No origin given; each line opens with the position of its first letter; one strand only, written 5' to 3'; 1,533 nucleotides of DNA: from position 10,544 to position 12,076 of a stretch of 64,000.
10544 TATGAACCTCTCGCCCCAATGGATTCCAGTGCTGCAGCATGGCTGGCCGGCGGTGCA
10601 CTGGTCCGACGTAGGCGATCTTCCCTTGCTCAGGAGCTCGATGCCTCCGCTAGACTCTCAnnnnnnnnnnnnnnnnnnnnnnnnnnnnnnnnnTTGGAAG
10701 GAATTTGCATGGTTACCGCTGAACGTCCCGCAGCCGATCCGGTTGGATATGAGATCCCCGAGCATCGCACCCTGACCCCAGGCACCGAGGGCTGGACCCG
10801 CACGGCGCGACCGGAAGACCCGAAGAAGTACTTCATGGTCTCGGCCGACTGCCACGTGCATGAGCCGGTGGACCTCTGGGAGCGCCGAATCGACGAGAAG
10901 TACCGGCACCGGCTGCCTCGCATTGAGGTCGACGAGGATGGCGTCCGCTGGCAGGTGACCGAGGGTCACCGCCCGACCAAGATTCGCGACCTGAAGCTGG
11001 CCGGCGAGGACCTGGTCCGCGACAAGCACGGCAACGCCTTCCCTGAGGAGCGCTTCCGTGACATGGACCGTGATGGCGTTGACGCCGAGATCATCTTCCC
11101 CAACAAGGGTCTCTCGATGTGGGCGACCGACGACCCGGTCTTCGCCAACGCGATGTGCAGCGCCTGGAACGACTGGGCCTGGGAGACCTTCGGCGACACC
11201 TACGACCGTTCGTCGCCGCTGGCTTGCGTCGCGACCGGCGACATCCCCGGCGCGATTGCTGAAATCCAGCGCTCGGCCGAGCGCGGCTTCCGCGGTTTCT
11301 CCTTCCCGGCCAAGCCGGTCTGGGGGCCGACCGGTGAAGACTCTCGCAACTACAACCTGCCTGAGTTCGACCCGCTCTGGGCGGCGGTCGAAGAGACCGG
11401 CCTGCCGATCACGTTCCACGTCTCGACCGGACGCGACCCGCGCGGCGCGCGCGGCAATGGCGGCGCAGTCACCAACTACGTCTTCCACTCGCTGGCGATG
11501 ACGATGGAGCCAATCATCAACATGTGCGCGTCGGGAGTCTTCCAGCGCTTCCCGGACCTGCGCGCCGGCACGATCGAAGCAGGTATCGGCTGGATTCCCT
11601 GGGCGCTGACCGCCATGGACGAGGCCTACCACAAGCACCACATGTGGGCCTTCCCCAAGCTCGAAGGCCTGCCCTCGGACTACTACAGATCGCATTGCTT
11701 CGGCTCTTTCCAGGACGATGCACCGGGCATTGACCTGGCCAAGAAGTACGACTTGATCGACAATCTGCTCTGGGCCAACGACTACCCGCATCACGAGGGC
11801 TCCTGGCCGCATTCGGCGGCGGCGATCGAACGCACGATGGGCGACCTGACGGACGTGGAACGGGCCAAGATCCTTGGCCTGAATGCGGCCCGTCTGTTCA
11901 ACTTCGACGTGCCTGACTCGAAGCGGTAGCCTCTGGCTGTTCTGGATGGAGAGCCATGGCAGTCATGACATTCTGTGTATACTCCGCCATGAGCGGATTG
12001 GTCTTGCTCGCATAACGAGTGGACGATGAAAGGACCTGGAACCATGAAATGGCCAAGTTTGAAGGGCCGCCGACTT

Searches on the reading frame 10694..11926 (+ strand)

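Call 52: search_protein_families(library=pfam, proteins=[window:10694-11926:+], max_evalue=0.00001)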
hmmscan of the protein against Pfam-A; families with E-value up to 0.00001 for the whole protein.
window:10694-11926:+ (411 aa): 1 family
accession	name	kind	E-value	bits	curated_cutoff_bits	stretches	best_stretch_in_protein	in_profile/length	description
PF04909.20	Amidohydro_2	-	3.6e-40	139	26.4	1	52-404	2-289/289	Amidohydrolase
